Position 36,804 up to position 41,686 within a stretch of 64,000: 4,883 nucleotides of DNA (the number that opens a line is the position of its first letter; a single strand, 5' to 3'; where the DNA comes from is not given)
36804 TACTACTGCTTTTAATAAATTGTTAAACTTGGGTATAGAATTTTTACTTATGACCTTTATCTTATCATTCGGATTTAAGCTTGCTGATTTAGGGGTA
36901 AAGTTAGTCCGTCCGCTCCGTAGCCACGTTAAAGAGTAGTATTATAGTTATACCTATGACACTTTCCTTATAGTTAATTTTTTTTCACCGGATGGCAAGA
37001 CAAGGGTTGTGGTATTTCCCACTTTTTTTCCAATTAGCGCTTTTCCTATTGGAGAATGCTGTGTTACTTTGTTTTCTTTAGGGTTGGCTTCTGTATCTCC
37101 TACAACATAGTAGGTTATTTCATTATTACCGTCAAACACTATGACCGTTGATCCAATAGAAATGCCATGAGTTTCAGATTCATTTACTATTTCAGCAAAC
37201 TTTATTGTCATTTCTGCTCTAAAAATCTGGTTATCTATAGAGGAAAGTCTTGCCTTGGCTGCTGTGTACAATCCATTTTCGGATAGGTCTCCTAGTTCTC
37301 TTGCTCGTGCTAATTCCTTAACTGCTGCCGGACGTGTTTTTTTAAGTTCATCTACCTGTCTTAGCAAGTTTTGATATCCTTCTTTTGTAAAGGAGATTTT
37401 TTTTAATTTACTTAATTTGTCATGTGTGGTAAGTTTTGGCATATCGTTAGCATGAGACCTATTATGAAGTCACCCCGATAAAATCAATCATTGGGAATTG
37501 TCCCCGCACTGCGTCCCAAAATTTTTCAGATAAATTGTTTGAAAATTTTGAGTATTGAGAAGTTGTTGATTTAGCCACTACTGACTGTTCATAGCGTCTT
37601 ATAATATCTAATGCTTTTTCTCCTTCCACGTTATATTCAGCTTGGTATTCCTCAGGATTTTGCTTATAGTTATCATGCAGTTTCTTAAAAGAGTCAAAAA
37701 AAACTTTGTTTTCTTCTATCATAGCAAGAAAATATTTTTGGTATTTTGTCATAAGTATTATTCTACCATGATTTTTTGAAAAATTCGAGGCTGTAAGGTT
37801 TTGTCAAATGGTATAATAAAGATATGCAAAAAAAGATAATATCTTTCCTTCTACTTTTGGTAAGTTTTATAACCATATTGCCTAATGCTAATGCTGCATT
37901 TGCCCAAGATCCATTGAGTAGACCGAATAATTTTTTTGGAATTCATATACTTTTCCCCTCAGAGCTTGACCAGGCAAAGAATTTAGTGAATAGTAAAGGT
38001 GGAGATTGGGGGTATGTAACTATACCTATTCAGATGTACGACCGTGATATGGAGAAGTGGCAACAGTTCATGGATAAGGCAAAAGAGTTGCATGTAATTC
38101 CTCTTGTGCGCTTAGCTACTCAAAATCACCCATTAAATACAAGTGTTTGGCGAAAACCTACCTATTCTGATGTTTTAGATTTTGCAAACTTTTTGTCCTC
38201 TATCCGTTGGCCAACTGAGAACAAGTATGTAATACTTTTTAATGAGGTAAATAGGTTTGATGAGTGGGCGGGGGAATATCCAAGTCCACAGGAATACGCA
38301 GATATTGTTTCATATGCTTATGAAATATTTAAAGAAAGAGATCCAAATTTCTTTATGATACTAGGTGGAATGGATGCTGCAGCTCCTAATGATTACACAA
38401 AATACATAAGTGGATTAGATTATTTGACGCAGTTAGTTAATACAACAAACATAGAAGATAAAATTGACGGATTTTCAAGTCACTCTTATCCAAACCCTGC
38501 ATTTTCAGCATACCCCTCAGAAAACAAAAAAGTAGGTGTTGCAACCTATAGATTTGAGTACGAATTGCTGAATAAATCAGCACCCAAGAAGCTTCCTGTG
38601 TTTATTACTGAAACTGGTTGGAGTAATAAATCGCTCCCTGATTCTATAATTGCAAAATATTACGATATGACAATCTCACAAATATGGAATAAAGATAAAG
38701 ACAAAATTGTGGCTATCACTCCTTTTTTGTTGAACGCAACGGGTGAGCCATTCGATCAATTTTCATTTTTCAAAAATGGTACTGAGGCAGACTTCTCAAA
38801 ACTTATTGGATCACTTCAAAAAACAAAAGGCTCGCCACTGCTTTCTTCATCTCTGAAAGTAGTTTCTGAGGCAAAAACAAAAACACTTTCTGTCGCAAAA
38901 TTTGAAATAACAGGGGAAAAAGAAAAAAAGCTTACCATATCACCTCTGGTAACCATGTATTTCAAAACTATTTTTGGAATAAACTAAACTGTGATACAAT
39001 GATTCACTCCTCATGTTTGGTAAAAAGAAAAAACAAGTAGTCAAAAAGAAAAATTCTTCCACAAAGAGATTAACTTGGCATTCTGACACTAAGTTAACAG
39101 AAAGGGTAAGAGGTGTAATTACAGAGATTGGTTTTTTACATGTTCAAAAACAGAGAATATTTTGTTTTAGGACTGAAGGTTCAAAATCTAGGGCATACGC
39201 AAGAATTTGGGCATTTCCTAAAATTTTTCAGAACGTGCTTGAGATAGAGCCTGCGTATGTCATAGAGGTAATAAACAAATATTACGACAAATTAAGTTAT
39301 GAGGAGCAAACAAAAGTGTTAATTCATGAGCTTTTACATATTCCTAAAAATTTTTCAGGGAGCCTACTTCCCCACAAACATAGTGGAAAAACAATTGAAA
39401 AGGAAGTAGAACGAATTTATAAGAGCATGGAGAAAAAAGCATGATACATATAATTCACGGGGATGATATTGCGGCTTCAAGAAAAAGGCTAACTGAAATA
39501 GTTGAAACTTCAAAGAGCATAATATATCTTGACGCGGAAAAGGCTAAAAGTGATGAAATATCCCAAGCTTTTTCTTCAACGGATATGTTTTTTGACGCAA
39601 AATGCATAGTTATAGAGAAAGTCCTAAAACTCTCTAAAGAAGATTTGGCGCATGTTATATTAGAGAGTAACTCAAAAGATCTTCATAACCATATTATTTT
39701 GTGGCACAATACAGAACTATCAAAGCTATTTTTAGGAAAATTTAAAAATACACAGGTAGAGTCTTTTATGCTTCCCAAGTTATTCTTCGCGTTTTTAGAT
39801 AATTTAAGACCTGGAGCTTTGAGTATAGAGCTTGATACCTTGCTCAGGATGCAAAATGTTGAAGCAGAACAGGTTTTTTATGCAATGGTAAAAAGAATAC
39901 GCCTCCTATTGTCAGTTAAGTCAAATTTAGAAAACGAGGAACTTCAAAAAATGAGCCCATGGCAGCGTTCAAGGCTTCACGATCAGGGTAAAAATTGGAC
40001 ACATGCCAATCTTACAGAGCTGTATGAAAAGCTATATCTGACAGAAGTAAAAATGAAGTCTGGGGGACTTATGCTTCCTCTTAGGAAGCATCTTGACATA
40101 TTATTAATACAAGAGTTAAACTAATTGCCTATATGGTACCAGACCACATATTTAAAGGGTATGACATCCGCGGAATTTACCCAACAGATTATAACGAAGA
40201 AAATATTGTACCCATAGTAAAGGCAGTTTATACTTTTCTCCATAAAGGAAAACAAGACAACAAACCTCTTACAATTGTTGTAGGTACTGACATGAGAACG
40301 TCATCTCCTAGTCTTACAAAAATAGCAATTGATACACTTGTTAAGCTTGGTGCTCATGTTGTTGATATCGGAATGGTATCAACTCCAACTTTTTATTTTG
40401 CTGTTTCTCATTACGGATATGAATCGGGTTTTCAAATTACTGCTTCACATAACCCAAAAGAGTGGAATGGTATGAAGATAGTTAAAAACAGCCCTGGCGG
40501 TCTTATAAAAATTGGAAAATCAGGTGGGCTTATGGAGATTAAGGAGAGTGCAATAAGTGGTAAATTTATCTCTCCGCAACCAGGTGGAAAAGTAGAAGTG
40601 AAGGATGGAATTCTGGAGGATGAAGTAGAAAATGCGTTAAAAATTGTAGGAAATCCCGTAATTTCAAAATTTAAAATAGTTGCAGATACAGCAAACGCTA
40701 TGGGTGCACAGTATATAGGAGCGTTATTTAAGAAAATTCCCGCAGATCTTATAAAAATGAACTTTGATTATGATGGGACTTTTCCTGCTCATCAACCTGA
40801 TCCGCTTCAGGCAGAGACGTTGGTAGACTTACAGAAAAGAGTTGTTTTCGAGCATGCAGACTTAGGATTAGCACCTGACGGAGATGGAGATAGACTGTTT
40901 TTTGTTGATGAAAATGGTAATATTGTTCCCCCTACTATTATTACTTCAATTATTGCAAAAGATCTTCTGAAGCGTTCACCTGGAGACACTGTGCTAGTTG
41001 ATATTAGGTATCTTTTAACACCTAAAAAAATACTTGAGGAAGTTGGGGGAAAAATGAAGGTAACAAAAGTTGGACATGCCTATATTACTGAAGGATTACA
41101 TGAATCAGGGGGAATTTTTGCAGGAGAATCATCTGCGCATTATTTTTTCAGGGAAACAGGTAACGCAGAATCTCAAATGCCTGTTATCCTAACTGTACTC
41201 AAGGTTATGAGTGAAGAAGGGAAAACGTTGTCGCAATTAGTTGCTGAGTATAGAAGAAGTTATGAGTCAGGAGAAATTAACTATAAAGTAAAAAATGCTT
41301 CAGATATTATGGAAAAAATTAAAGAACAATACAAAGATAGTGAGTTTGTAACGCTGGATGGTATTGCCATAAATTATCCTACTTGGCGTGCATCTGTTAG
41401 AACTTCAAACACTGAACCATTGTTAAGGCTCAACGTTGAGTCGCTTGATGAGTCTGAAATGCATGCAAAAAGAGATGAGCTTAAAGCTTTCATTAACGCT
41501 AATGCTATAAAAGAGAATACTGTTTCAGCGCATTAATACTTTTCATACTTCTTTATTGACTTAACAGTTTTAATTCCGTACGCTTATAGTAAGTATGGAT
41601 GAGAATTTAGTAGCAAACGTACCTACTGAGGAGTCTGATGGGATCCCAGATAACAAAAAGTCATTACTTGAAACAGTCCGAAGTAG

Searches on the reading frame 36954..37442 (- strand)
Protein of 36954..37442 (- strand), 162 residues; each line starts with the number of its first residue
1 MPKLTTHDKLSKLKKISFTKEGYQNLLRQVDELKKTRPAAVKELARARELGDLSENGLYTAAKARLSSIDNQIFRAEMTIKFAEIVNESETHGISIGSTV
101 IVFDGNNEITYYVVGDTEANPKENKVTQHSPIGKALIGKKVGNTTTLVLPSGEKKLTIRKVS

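Call 57: search_protein_families(library=pfam, proteins=[window:36954-37442:-], max_evalue=0.0001)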
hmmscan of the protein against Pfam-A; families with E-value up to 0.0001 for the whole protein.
window:36954-37442:- (162 aa): 2 families
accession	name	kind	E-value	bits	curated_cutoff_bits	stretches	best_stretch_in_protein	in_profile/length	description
PF01272.25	GreA_GreB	-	3e-18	66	26.9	1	94-161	6-75/77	Transcription elongation factor, GreA/GreB, C-term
PF03449.20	GreA_GreB_N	-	1.5e-16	60.8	24.5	1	18-85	3-71/71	Transcription elongation factor, N-terminal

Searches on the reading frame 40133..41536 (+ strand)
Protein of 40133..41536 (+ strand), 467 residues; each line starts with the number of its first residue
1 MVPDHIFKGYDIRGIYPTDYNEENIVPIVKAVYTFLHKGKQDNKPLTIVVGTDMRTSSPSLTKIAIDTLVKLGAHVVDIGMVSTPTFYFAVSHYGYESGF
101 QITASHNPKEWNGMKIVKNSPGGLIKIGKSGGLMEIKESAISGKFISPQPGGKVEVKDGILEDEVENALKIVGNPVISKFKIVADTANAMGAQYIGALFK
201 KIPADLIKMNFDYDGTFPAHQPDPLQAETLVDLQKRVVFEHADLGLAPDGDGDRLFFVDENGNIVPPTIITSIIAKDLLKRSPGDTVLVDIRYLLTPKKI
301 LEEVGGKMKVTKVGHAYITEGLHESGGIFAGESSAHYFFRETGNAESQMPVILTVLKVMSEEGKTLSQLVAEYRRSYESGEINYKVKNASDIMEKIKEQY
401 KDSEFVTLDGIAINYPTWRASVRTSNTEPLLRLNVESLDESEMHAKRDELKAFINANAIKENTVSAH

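Call 74: search_protein_families(library=pfam, proteins=[window:40133-41536:+], max_evalue=0.0001)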
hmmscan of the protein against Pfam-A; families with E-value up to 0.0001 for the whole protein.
window:40133-41536:+ (467 aa): 4 families
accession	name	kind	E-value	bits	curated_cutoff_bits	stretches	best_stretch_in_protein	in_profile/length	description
PF02878.22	PGM_PMM_I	-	1.8e-29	102.7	22.5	1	6-122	3-117/138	Phosphoglucomutase/phosphomannomutase, alpha/beta/alpha domain I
PF02879.22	PGM_PMM_II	-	3.1e-20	73.1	29.3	1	178-262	19-103/103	Phosphoglucomutase/phosphomannomutase, alpha/beta/alpha domain II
PF02880.22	PGM_PMM_III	-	6.9e-17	62.1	20.7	1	270-373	5-112/115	Phosphoglucomutase/phosphomannomutase, alpha/beta/alpha domain III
PF00408.26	PGM_PMM_IV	-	2.1e-08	34.5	23.1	1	381-450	1-65/68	Phosphoglucomutase/phosphomannomutase, C-terminal domain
